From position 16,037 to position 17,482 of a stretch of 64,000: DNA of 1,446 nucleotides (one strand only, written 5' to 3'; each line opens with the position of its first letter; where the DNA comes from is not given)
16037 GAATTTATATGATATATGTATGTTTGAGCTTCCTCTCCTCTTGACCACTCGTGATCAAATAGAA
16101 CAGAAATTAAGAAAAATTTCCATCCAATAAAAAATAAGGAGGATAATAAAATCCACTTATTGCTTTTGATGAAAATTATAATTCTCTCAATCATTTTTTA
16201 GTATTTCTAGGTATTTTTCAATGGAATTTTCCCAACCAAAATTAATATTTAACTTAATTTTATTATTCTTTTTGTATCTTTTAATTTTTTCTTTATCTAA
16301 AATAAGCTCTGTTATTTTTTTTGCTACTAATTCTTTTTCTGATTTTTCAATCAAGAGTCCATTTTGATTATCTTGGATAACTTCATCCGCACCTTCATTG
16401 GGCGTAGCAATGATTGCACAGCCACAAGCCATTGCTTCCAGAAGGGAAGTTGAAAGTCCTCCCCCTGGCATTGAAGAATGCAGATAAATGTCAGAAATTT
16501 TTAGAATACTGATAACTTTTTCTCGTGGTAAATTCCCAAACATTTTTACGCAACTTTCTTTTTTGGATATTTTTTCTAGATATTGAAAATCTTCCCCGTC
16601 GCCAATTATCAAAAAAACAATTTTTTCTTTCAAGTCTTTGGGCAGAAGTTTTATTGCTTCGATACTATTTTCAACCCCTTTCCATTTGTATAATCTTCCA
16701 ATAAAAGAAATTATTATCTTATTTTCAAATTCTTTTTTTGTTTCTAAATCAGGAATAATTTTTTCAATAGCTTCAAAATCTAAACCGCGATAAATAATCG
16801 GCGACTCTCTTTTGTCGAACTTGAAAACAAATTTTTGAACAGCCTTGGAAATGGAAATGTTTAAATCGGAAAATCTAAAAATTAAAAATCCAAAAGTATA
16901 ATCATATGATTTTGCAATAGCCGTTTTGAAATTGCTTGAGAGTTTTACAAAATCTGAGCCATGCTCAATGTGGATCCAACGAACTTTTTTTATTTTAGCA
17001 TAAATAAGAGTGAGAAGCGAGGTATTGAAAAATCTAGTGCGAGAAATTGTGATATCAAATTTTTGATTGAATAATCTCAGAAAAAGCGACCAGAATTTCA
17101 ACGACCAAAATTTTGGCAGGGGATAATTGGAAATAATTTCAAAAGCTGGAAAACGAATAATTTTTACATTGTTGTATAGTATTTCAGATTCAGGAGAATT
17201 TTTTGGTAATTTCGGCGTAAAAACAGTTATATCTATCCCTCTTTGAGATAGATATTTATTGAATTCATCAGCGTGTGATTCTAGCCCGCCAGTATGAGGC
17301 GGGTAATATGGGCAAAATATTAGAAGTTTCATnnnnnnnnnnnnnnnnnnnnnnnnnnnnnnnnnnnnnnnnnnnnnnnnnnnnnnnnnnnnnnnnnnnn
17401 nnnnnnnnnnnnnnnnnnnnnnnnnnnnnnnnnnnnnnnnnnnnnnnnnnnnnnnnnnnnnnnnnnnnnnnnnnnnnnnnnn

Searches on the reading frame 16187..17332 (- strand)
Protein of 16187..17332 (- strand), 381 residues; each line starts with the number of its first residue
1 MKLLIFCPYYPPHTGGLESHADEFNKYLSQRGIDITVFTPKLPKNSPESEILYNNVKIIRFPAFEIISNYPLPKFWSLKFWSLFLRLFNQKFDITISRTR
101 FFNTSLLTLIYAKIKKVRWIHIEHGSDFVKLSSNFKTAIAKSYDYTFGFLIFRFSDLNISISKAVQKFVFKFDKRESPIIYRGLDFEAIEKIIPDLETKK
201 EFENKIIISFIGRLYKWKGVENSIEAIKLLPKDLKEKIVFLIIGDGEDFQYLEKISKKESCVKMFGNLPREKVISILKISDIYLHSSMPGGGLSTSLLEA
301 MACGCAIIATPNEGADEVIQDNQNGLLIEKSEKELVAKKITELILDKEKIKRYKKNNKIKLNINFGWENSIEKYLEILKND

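Call 10: search_protein_families(library=pfam, proteins=[window:16187-17332:-], max_evalue=0.001)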
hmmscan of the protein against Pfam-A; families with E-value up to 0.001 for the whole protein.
window:16187-17332:- (381 aa): 5 families
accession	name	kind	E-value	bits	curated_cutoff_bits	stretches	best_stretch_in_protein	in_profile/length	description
PF00534.26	Glycos_transf_1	-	2.2e-39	135.2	26.4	1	200-358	10-170/172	Glycosyl transferases group 1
PF13692.12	Glyco_trans_1_4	-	2.1e-26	93.3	27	1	207-345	3-141/142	Glycosyl transferases group 1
PF13439.12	Glyco_transf_4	-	3.1e-15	57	28.5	1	15-187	2-169/170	Glycosyltransferase Family 4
PF13524.12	Glyco_trans_1_2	-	1.7e-09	38.2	25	1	234-368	9-136/144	Glycosyl transferase-like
PF13579.12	Glyco_trans_4_4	-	0.00021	22.1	29.7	1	15-136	1-113/158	Glycosyl transferase 4-like domain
